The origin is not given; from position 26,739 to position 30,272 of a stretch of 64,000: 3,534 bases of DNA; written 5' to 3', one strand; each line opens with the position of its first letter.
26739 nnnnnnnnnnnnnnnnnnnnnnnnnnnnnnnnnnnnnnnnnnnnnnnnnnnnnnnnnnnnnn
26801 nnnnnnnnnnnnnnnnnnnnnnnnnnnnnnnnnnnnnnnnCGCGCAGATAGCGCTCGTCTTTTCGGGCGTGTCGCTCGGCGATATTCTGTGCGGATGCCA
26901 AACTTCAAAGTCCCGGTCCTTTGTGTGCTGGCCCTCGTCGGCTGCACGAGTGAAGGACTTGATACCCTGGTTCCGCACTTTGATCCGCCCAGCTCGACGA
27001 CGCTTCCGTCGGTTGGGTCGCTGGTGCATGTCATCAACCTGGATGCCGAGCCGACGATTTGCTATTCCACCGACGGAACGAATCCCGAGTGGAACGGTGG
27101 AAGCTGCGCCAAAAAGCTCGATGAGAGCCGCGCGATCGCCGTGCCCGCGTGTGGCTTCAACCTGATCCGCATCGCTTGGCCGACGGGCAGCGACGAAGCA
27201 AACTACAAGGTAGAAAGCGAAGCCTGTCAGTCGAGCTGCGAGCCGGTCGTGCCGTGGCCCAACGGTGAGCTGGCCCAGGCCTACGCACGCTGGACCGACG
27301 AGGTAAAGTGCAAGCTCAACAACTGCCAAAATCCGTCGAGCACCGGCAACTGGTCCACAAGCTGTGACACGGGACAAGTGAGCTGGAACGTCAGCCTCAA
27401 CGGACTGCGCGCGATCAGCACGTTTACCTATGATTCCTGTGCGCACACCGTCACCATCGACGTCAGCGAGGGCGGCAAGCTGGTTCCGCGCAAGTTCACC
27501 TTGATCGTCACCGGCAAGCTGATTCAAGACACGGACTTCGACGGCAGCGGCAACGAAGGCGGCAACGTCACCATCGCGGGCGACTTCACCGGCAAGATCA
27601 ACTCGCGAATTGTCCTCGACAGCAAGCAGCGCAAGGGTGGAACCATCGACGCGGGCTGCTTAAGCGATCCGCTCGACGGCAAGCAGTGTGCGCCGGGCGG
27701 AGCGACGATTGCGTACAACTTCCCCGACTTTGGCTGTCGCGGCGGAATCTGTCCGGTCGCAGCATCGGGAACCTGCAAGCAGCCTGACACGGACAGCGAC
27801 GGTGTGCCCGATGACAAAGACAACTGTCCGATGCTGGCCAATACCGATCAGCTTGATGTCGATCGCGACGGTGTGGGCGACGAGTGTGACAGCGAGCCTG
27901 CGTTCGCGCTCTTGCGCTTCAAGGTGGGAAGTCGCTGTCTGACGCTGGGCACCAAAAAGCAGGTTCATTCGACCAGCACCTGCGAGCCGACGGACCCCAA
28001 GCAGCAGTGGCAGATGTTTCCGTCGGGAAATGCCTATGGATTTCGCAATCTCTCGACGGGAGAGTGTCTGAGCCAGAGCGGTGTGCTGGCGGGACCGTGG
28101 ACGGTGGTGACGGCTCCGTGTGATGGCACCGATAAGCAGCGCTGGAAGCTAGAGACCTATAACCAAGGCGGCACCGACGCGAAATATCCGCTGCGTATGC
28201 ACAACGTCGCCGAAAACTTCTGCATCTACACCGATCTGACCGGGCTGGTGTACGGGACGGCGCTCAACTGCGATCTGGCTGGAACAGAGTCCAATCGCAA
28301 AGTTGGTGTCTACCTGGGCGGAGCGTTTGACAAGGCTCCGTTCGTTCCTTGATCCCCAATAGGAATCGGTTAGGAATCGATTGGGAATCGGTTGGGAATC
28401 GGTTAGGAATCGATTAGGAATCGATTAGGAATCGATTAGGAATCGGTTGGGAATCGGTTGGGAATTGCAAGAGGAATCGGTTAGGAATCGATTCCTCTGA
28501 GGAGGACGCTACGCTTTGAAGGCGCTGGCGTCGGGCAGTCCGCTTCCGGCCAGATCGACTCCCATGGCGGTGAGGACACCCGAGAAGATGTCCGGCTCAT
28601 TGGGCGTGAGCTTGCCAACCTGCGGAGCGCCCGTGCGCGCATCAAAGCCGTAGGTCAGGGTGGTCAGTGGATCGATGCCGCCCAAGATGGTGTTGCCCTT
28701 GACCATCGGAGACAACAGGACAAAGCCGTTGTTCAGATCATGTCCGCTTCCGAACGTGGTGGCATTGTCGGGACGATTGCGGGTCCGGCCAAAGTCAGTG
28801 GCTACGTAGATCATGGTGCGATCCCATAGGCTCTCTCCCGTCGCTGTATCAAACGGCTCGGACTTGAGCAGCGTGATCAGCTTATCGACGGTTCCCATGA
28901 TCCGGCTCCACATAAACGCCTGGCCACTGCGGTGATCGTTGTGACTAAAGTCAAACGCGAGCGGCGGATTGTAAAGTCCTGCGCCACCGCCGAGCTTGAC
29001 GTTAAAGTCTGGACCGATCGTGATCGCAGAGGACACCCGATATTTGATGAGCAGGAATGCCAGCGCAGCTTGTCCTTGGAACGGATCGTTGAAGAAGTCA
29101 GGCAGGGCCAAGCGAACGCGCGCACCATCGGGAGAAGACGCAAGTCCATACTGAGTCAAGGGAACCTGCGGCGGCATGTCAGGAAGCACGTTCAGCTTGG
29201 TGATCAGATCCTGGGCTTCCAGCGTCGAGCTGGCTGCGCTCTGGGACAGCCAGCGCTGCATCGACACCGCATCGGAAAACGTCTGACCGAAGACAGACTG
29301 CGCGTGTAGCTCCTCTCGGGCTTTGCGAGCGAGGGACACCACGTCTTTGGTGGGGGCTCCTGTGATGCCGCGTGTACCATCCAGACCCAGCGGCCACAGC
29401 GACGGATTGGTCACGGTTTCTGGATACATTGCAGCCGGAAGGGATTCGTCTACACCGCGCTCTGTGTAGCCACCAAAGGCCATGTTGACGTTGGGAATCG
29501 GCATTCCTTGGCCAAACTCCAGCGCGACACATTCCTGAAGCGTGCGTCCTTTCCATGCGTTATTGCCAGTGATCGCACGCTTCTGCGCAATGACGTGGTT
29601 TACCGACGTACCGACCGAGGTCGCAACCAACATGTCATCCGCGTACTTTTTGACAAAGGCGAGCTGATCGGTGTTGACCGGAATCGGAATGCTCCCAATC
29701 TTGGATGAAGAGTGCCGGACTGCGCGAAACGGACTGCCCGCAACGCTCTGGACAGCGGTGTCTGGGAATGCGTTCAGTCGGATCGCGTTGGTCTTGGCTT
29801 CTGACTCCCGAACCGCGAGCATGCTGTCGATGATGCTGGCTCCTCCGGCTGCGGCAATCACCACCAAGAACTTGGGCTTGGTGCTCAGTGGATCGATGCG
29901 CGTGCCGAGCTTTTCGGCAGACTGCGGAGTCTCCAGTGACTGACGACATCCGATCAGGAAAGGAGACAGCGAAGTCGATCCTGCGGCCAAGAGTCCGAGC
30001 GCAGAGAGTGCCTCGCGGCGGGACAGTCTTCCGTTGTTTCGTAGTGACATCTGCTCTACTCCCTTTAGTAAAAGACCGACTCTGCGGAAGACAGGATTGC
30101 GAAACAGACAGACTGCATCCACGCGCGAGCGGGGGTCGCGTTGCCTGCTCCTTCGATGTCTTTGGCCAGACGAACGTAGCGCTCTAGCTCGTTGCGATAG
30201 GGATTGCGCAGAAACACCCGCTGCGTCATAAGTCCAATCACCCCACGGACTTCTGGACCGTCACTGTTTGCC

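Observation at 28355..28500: Array of about 13 degenerate 10-bp repeats built on the palindromic core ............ between two convergent genes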

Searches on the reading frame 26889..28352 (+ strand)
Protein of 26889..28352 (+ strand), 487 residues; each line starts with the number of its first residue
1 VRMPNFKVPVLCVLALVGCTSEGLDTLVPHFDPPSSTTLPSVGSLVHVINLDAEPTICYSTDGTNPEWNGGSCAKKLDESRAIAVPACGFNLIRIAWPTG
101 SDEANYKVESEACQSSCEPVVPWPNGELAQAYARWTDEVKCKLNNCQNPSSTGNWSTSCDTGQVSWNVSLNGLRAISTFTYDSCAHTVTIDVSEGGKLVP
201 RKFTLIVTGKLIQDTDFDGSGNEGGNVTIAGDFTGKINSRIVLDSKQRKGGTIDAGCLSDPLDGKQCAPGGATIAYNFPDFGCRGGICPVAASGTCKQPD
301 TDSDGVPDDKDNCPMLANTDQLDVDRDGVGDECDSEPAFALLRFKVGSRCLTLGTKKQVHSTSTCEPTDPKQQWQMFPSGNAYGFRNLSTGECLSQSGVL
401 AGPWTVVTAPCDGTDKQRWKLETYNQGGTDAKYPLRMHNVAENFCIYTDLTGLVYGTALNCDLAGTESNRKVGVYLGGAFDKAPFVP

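Call 7: search_protein_families(library=pfam, proteins=[window:26889-28352:+])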
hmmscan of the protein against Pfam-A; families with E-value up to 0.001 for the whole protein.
window:26889-28352:+ (487 aa): 4 families
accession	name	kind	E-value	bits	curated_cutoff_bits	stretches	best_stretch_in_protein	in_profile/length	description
PF00652.28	Ricin_B_lectin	-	6.6e-09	36.5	29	1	343-419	49-126/126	Ricin-type beta-trefoil lectin domain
PF14200.12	RicinB_lectin_2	-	2.2e-08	35.1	25.6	1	371-427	2-60/89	Ricin-type beta-trefoil lectin domain-like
PF02412.23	TSP_3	-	1.1e-05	25.5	25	1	296-321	12-36/36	Thrombospondin type 3 repeat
PF03498.20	CDtoxinA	-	1.5e-05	25.1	22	1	347-416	61-131/149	Cytolethal distending toxin A/C domain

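Call 24: find_homologous_proteins(query=window:26889-28352:+)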
Query window:26889-28352:+ (487 aa): 167 proteins with E <= 0.001 among 8000 candidates; the best 120 are listed.
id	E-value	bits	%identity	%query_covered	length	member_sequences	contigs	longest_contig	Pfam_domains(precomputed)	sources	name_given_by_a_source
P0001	0.0e+0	1044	90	100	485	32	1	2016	PF02412.24,PF14200.13,PF00652.29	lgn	-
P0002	4.2e-277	938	83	97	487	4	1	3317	PF14200.13,PF00652.29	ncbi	-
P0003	1.6e-269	913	79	98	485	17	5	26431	PF14200.13,PF00652.29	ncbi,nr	ncbi:MAG TPA: hypothetical protein PKL17_16730 [Pseudomonadota bacterium]|nr:hypothetical protein [P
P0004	1.5e-247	841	73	98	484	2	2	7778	PF02412.24,PF14200.13,PF00652.29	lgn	-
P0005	7.6e-247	838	70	100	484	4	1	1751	PF02412.24,PF14200.13,PF00652.29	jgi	jgi:hypothetical protein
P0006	4.0e-246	836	71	100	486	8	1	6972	PF02412.24,PF14200.13,PF00652.29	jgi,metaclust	metaclust:\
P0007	7.6e-246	835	71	99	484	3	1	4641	PF02412.24,PF14200.13,PF00652.29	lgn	-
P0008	1.1e-245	835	70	100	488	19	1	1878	PF02412.24,PF00652.29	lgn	-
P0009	1.3e-245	834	71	99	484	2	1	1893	PF02412.24,PF14200.13,PF00652.29,PF03498.21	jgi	jgi:hypothetical protein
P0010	4.2e-245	833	71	100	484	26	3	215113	PF14200.13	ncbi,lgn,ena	-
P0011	1.1e-244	831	70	100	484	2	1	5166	PF02412.24,PF00652.29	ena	-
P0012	1.1e-244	831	70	100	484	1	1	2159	PF02412.24,PF14200.13,PF00652.29,PF03498.21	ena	-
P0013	2.4e-244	830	70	99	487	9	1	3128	PF02412.24,PF14200.13,PF00652.29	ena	-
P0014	9.3e-242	822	69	98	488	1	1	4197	PF02412.24,PF14200.13,PF00652.29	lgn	-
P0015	1.0e-241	821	70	100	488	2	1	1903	PF02412.24,PF14200.13,PF00652.29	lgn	-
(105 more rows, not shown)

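Call 25: find_encoding_contigs(protein=P0001, flank=4000, max_places=3)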
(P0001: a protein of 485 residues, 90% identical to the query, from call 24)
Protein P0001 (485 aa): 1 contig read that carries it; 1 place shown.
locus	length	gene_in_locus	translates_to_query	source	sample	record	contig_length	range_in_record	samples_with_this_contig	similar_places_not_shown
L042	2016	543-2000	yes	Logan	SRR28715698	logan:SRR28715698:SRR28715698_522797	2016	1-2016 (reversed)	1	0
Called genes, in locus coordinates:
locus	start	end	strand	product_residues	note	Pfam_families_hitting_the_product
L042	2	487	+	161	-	?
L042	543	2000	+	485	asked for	PF02412:TSP_3 (weak), PF00652:Ricin_B_lectin (weak), PF14200:RicinB_lectin_2 (weak)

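Call 26: find_encoding_contigs(protein=P0002, flank=4000, max_places=3)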
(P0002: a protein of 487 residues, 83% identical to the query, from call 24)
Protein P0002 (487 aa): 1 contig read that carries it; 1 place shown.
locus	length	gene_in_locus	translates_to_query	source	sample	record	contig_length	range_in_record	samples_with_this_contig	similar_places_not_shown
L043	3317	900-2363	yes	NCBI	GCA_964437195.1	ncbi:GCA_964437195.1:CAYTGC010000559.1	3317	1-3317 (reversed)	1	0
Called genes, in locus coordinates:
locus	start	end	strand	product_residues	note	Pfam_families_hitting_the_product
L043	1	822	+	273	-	?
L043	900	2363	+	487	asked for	PF00652:Ricin_B_lectin (faint), PF14200:RicinB_lectin_2 (faint)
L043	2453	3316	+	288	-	?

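Call 27: find_encoding_contigs(protein=P0003, flank=4000, max_places=4)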
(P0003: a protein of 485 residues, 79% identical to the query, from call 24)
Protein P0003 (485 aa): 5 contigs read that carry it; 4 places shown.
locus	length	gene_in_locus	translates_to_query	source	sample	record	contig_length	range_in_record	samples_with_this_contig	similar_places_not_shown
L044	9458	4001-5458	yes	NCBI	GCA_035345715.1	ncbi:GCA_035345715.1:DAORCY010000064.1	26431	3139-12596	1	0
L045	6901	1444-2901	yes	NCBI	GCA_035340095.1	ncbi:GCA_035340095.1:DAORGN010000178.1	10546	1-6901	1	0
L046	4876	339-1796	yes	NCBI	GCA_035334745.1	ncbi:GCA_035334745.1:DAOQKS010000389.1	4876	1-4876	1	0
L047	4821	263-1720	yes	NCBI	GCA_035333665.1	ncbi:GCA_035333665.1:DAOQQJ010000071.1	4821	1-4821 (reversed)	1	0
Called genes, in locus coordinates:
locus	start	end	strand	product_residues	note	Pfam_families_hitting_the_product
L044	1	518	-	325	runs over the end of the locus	PF00551:Formyl_trans_N, PF02911:Formyl_trans_C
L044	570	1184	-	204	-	PF13489:Methyltransf_23 (weak), PF01728:FtsJ, PF13847:Methyltransf_31 (faint)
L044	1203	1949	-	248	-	PF00297:Ribosomal_L3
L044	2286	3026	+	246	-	PF01925:TauE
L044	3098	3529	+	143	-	PF04143:Sulf_transp (faint)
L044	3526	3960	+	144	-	PF20398:DUF6691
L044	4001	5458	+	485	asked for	PF00652:Ricin_B_lectin (weak), PF14200:RicinB_lectin_2 (weak)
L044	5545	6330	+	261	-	-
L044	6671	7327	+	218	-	-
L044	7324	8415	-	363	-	PF01553:Acyltransferase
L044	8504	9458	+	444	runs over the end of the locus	PF01593:Amino_oxidase, PF13450:NAD_binding_8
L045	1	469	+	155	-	PF01925:TauE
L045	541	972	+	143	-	PF04143:Sulf_transp (faint)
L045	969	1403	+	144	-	PF20398:DUF6691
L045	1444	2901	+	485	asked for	PF00652:Ricin_B_lectin (weak), PF14200:RicinB_lectin_2 (weak)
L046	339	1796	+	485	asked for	PF00652:Ricin_B_lectin (weak), PF14200:RicinB_lectin_2 (weak)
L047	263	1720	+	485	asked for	PF00652:Ricin_B_lectin (weak), PF14200:RicinB_lectin_2 (weak)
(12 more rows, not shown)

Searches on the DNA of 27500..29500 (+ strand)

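Call 38: search_rna_families(source=window, start=27500, end=29500, threshold=evalue, max_evalue=1)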
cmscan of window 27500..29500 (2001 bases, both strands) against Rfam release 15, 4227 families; matches with E-value up to 1: 0.
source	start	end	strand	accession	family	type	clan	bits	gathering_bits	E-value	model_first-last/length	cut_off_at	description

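Call 65: search_dna_similar(query=window:28340-28520:+, collection=plasmids, mode=distant, max_evalue=0.001, max_rows=15)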
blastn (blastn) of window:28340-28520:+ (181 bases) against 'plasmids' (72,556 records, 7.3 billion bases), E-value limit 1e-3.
No match.

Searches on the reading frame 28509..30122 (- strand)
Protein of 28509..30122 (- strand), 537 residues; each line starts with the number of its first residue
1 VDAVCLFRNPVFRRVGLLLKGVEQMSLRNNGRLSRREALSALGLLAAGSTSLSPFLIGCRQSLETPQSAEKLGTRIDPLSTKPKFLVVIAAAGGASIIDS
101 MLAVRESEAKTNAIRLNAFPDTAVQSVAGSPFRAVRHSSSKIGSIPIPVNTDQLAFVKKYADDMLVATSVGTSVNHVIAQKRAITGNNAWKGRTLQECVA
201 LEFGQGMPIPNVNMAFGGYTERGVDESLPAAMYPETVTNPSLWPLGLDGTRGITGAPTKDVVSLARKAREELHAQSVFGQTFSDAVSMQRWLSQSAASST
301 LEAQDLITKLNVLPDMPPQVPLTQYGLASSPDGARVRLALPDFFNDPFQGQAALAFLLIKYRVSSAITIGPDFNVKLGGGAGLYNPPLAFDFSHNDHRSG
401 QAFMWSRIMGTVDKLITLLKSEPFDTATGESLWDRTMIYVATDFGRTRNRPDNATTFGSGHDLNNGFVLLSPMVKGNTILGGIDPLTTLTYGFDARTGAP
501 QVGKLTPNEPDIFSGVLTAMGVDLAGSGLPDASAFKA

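Call 7: search_protein_families(library=pfam, proteins=[window:28509-30122:-])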
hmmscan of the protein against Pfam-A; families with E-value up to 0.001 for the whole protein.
window:28509-30122:- (537 aa): 0 families

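Call 31: search_protein_families(library=pfam, proteins=[window:28509-30122:-], max_evalue=0.01)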
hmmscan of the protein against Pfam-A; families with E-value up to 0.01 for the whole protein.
window:28509-30122:- (537 aa): 0 families

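Call 54: find_homologous_proteins(query=window:28509-30122:-, max_evalue=1e-50)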
Query window:28509-30122:- (537 aa): 963 proteins with E <= 1e-50 among 8000 candidates; the best 120 are listed.
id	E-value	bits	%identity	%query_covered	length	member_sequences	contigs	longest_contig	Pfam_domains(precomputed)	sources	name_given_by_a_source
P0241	0.0e+0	1072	93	96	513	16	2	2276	-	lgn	-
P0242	3.4e-288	975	85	96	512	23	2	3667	-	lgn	-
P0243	2.4e-277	939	81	96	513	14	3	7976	-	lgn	-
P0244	1.4e-276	936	81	96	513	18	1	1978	-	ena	-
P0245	1.4e-272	923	78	96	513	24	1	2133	-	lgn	-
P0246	3.8e-264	895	76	96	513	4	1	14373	-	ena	-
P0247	5.2e-264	895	77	96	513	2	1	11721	-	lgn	-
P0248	9.5e-262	888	76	96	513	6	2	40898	-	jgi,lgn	-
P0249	1.3e-261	887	76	95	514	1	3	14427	-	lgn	-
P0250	2.6e-260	883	75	96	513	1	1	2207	-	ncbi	-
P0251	4.3e-260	882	76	96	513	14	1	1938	-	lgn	-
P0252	6.9e-260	881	76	95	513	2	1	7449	-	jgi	jgi:hypothetical protein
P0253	2.8e-259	879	75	96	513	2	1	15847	-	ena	-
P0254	2.3e-258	876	76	96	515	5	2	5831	-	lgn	-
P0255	2.5e-257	873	75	96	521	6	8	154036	-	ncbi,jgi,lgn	jgi:hypothetical protein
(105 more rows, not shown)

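Call 55: find_encoding_contigs(protein=P0247, flank=3000, max_places=2)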
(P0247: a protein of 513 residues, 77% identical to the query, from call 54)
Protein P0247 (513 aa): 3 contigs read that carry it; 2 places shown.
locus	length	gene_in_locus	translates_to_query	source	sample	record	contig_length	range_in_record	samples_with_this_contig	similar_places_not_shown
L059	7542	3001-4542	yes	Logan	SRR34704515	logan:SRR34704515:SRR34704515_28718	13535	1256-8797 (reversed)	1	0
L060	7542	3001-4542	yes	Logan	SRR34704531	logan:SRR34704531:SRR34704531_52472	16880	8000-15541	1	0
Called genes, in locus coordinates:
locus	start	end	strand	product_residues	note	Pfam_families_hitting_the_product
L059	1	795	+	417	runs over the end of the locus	PF05853:BKACE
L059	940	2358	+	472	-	-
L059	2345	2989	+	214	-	-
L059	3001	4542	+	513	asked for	-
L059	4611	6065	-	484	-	PF02412:TSP_3 (weak), PF00652:Ricin_B_lectin (weak)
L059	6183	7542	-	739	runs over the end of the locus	PF01804:Penicil_amidase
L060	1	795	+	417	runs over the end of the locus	PF05853:BKACE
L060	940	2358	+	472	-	-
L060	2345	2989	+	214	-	-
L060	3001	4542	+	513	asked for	-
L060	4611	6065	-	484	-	PF02412:TSP_3 (weak), PF00652:Ricin_B_lectin (weak)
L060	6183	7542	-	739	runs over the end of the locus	PF01804:Penicil_amidase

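Call 56: find_encoding_contigs(protein=P0243, flank=3000, max_places=3)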
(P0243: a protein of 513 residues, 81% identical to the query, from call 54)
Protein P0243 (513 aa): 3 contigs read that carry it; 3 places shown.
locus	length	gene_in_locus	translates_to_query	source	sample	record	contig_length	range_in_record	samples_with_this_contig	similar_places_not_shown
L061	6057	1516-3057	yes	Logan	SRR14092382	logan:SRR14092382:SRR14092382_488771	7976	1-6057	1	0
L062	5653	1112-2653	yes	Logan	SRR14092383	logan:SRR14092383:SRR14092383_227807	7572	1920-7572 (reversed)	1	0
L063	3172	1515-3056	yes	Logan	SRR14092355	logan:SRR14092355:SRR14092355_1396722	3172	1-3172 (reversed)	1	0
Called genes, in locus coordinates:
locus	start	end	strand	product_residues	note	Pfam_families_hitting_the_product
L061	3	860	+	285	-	?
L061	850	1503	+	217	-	-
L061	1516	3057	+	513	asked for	-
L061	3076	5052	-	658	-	PF00795:CN_hydrolase, PF02540:NAD_synthase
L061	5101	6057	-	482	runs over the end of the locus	PF17767:NAPRTase_N, PF01729:QRPTase_C (weak), PF04095:NAPRTase (weak)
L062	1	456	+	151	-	?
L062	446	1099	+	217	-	-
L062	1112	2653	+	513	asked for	-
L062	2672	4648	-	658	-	PF00795:CN_hydrolase, PF02540:NAD_synthase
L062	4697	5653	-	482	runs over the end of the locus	PF17767:NAPRTase_N, PF01729:QRPTase_C (weak), PF04095:NAPRTase (weak)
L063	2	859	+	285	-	?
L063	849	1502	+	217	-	-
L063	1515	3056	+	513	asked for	-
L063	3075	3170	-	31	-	?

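Call 57: find_encoding_contigs(protein=P0242, flank=3000, max_places=2)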
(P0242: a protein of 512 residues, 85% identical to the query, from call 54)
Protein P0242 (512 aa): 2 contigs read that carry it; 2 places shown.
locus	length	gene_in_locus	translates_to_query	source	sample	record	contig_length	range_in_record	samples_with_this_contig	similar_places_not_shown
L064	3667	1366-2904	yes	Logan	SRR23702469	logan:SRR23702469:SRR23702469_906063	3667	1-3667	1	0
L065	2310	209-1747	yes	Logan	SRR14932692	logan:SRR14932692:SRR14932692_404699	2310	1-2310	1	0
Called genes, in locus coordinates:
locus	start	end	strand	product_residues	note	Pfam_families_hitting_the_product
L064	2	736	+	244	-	?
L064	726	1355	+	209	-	-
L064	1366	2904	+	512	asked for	-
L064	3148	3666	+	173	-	?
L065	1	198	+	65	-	?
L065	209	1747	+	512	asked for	-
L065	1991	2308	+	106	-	?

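Call 58: find_encoding_contigs(protein=P0241, flank=3000, max_places=2)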
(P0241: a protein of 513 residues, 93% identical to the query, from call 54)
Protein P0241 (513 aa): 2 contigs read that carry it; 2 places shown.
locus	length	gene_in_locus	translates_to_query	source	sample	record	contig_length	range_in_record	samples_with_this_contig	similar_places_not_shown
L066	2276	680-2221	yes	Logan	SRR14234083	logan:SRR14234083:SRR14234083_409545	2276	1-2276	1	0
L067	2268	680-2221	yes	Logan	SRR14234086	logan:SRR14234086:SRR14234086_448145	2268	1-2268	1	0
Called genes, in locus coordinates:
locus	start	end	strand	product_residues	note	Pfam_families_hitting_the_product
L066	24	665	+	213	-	-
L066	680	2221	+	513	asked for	-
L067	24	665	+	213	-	-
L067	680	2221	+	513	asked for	-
